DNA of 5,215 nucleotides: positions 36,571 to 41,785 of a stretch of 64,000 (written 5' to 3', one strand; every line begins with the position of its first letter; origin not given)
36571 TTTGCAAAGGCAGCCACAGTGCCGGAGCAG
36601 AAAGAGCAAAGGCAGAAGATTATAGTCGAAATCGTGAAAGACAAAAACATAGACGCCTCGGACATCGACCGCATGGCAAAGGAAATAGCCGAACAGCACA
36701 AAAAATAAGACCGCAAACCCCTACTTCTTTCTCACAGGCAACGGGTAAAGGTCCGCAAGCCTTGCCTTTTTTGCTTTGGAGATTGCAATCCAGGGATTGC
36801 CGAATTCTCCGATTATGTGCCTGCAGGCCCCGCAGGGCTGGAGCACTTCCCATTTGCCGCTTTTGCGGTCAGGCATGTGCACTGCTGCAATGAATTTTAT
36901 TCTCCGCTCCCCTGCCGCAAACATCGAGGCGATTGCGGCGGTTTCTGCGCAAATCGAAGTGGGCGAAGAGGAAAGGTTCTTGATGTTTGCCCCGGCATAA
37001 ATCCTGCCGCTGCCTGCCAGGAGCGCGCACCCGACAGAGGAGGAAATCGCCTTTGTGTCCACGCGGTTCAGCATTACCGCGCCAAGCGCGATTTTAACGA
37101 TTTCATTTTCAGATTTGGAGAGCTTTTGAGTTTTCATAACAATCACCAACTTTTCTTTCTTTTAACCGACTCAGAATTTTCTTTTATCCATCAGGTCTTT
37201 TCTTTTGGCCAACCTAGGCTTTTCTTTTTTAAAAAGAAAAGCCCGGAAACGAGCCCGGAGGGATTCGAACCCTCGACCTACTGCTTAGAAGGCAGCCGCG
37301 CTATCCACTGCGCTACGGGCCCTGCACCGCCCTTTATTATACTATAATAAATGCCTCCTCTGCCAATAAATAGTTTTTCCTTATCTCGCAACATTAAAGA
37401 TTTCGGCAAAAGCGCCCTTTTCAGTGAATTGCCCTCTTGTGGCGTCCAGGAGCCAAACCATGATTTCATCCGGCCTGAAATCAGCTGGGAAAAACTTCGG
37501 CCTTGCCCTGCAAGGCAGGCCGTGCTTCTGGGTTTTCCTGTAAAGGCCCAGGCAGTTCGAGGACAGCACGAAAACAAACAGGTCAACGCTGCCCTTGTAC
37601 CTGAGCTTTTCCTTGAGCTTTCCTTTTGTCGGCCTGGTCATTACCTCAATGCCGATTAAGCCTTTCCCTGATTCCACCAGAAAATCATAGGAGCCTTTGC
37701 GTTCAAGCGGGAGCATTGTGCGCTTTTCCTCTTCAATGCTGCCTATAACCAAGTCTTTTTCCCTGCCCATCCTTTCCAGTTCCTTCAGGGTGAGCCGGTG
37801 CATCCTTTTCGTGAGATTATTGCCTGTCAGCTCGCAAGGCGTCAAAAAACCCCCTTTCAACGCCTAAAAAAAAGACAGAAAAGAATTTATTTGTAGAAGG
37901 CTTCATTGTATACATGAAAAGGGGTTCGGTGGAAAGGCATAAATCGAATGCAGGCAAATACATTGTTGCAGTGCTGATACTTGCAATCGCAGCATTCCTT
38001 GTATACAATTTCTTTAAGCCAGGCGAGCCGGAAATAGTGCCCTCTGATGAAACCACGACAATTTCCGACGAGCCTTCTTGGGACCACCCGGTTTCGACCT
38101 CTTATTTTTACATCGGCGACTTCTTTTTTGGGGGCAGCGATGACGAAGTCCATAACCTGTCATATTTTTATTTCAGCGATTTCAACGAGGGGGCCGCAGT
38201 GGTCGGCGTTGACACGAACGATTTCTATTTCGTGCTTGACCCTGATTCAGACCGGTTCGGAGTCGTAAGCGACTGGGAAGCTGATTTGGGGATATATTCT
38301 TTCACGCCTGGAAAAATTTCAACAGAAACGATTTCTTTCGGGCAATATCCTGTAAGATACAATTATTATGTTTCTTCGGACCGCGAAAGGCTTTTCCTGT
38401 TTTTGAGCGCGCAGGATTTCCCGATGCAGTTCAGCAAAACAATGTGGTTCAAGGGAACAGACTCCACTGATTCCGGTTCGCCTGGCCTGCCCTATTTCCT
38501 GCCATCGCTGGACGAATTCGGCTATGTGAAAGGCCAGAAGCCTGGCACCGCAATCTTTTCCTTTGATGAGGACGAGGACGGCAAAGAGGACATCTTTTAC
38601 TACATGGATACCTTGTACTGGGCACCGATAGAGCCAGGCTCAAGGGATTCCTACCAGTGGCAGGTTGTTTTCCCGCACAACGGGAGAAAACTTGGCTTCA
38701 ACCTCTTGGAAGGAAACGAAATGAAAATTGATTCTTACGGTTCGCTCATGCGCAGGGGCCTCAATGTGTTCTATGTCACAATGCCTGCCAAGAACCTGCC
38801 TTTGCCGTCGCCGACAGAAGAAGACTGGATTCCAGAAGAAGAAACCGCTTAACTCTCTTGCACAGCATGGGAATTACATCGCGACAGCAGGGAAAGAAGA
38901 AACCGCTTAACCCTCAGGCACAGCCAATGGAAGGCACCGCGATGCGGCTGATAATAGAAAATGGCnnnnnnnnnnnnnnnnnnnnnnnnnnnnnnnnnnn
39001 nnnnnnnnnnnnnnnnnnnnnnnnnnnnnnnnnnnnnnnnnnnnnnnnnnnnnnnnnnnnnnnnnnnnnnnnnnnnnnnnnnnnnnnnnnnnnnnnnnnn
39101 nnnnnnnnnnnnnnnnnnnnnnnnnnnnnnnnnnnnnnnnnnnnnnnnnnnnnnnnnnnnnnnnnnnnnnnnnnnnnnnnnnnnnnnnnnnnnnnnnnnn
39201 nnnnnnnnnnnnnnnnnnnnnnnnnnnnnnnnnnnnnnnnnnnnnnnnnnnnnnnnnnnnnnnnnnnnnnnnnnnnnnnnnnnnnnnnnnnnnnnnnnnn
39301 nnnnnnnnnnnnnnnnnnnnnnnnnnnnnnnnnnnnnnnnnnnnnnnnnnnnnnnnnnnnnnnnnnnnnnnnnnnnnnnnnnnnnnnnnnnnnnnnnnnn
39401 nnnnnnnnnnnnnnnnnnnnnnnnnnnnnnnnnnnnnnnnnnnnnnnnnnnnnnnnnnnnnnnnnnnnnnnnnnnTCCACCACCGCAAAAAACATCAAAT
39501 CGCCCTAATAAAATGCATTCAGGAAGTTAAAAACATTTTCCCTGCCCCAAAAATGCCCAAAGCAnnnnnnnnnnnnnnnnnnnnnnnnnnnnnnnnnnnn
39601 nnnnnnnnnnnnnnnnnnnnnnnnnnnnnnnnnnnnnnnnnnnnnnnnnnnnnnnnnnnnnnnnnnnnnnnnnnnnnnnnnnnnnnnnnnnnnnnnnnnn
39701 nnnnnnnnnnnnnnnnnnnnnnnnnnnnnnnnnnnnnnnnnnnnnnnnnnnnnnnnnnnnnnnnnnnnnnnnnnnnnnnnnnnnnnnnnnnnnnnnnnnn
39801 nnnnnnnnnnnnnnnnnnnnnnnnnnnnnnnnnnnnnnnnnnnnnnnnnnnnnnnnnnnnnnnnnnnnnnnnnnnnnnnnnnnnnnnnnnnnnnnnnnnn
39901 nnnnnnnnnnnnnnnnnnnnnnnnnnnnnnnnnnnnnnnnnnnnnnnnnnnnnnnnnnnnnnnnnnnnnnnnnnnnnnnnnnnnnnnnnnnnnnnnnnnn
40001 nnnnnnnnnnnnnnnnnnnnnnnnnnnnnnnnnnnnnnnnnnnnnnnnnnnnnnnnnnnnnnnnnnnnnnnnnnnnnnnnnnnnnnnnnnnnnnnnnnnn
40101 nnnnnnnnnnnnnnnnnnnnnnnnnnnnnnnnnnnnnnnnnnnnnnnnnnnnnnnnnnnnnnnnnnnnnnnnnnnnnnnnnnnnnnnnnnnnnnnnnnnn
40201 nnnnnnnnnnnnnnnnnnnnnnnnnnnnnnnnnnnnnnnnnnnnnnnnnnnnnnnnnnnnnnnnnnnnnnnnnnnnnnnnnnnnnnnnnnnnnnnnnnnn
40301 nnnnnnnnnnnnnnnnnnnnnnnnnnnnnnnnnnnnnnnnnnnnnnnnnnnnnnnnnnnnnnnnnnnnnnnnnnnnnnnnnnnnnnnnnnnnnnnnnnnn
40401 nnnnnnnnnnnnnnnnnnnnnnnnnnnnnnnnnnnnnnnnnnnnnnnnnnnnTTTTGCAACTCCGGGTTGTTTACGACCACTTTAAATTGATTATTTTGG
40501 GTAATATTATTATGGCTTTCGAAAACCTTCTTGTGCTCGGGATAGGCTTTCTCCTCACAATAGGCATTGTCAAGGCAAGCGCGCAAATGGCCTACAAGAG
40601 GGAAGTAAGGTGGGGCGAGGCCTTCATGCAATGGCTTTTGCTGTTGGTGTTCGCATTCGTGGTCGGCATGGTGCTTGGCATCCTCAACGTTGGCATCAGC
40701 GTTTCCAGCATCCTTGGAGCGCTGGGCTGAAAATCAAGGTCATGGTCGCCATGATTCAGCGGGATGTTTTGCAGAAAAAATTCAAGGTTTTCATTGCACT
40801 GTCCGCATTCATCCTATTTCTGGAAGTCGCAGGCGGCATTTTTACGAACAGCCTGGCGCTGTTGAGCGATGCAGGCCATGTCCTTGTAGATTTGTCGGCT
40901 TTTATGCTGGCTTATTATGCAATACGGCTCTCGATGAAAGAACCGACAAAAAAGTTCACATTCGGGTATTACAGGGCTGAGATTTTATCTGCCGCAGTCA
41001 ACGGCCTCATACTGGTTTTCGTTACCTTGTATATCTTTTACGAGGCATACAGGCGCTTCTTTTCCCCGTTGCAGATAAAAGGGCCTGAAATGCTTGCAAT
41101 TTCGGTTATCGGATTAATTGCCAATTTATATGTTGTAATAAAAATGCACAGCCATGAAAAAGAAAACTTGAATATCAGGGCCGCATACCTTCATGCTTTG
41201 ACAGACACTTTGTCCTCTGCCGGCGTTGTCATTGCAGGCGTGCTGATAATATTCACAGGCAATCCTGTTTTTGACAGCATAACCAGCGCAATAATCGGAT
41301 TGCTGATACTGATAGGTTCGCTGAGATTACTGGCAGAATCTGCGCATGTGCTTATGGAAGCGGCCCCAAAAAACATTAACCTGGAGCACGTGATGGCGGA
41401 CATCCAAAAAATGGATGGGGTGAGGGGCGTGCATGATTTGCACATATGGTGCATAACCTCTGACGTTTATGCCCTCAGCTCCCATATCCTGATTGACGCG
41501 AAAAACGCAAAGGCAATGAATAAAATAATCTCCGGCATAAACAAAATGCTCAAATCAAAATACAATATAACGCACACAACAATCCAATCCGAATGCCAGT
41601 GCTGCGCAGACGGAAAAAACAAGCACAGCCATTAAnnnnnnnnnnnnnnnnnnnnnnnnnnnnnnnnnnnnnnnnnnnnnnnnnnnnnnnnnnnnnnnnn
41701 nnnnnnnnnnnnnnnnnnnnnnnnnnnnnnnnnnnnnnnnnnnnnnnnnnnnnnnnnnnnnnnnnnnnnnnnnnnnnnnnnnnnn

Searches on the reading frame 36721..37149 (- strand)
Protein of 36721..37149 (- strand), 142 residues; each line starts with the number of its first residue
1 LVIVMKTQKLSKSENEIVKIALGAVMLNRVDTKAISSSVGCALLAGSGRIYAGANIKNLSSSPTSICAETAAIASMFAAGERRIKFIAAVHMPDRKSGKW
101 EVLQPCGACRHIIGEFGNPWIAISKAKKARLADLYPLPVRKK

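Call 21: search_protein_families(library=pfam, proteins=[window:36721-37149:-], max_evalue=0.01)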
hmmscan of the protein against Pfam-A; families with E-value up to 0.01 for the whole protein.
window:36721-37149:- (142 aa): 1 family
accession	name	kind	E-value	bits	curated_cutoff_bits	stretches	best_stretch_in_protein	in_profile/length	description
PF00383.29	dCMP_cyt_deam_1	-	1.5e-09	38.1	25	1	33-118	20-95/102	Cytidine and deoxycytidylate deaminase zinc-binding region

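Call 71: find_encoding_contigs(protein=window:36721-37137:-, flank=1500, max_places=8)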
Protein window:36721-37137:- (138 aa): no gene with exactly this product is on record in the collection.

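Call 72: find_homologous_proteins(query=window:36721-37137:-, max_evalue=1e-10)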
Query window:36721-37137:- (138 aa): 150 proteins with E <= 1e-10 among 457 candidates; the best 120 are listed.
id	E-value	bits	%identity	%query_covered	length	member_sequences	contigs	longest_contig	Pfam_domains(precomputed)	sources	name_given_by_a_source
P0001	2.4e-71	256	87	99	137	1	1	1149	PF00383.30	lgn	-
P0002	5.2e-66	239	78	100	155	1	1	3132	PF00383.30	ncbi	ncbi:MAG: hypothetical protein V1493_06600 [Candidatus Diapherotrites archaeon]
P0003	6.4e-58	213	91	75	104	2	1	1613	PF00383.30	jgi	jgi:cytidine deaminase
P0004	1.6e-55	205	67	96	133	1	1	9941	PF00383.30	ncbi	ncbi:MAG: cytidine deaminase [Candidatus Diapherotrites archaeon]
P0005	2.2e-51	191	60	99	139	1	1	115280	PF00383.30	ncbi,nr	ncbi:MAG: hypothetical protein N3F05_03485 [Candidatus Diapherotrites archaeon]|nr:hypothetical prot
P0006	2.9e-48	181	59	99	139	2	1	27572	PF00383.30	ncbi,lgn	ncbi:MAG: hypothetical protein QW400_02470 [Candidatus Diapherotrites archaeon]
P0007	9.9e-46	173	57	99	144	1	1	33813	PF00383.30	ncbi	ncbi:MAG: hypothetical protein QXM75_01250 [Candidatus Diapherotrites archaeon]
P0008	6.1e-40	154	54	99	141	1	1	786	PF00383.30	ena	-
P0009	9.3e-40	154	54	99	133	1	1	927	PF00383.30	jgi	jgi:cytidine deaminase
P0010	7.5e-39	151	52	99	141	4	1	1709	PF00383.30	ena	-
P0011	3.4e-36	142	51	99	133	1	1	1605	PF00383.30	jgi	-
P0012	5.0e-36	142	49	99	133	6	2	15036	PF00383.30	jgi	-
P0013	1.1e-34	137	56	83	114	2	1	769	PF00383.30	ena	-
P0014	8.5e-34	135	51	99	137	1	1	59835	PF00383.30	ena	-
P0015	7.7e-30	122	47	99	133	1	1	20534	PF00383.30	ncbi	ncbi:MAG: hypothetical protein ABIG28_01935 [archaeon]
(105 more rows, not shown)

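Call 73: find_encoding_contigs(protein=P0002, flank=1500, max_places=2)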
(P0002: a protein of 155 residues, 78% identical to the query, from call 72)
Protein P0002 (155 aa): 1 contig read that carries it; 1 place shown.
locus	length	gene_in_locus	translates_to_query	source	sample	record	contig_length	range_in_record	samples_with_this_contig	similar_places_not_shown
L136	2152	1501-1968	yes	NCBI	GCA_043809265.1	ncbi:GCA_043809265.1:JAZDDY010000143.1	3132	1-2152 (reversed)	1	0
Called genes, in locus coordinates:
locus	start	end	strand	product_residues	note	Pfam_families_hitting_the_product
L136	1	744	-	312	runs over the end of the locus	-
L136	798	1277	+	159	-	-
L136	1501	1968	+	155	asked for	PF00383:dCMP_cyt_deam_1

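Call 74: find_encoding_contigs(protein=P0004, flank=1500, max_places=2)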
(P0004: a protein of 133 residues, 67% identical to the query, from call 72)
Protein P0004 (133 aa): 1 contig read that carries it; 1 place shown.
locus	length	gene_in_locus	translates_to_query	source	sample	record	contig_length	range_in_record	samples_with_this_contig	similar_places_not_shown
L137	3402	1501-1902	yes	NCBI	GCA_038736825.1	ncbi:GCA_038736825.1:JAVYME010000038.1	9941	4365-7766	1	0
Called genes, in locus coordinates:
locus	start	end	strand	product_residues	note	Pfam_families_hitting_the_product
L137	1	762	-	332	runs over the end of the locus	-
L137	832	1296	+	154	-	-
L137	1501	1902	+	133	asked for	PF00383:dCMP_cyt_deam_1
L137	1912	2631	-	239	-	-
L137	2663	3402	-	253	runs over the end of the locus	PF05362:Lon_C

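Call 75: find_encoding_contigs(protein=P0005, flank=1500, max_places=2)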
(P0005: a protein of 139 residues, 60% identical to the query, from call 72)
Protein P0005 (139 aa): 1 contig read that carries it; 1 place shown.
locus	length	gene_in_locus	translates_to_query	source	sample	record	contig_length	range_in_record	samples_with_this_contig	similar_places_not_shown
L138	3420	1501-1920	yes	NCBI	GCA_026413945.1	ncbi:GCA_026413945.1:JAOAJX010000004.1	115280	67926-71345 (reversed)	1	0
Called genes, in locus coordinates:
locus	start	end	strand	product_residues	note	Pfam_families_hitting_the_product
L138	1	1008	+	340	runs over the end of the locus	PF01699:Na_Ca_ex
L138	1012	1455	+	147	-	-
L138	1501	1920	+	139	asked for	PF00383:dCMP_cyt_deam_1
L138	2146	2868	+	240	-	PF12844:HTH_19 (weak), PF13560:HTH_31 (weak), PF01381:HTH_3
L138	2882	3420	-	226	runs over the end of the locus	PF04981:NMD3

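Call 76: find_encoding_contigs(protein=P0006, flank=1500, max_places=2)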
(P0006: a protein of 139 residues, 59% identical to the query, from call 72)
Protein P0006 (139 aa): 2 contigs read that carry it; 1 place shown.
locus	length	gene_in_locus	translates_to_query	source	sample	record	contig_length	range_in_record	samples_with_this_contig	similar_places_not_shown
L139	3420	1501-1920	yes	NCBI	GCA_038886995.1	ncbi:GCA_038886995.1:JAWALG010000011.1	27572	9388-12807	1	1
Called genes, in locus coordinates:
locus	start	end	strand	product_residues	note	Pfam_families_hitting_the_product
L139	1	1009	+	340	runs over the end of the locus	PF01699:Na_Ca_ex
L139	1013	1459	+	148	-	-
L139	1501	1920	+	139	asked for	PF00383:dCMP_cyt_deam_1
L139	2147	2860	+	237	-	PF01381:HTH_3, PF12844:HTH_19 (weak), PF13560:HTH_31 (weak)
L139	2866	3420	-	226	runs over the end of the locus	PF04981:NMD3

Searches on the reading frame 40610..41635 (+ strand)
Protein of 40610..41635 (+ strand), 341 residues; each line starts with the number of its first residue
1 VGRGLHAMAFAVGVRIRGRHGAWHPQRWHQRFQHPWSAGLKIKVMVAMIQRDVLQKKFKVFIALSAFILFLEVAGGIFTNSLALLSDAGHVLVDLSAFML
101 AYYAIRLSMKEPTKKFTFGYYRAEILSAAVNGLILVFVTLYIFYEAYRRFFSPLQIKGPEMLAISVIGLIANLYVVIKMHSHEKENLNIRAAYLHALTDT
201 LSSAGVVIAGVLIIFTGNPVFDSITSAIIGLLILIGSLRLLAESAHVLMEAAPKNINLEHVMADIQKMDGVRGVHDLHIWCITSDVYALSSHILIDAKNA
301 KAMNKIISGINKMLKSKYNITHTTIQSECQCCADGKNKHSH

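Call 60: search_protein_families(library=pfam, proteins=[window:40610-41635:+], max_evalue=0.001)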
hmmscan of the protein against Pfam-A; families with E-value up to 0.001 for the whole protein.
window:40610-41635:+ (341 aa): 2 families
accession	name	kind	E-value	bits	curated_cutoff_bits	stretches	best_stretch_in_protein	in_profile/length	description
PF01545.26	Cation_efflux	-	5.5e-46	157.3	26.6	1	60-249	3-198/198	Cation efflux family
PF16916.11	ZT_dimer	-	7.9e-14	51.9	26.7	1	253-328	1-76/78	Dimerisation domain of Zinc Transporter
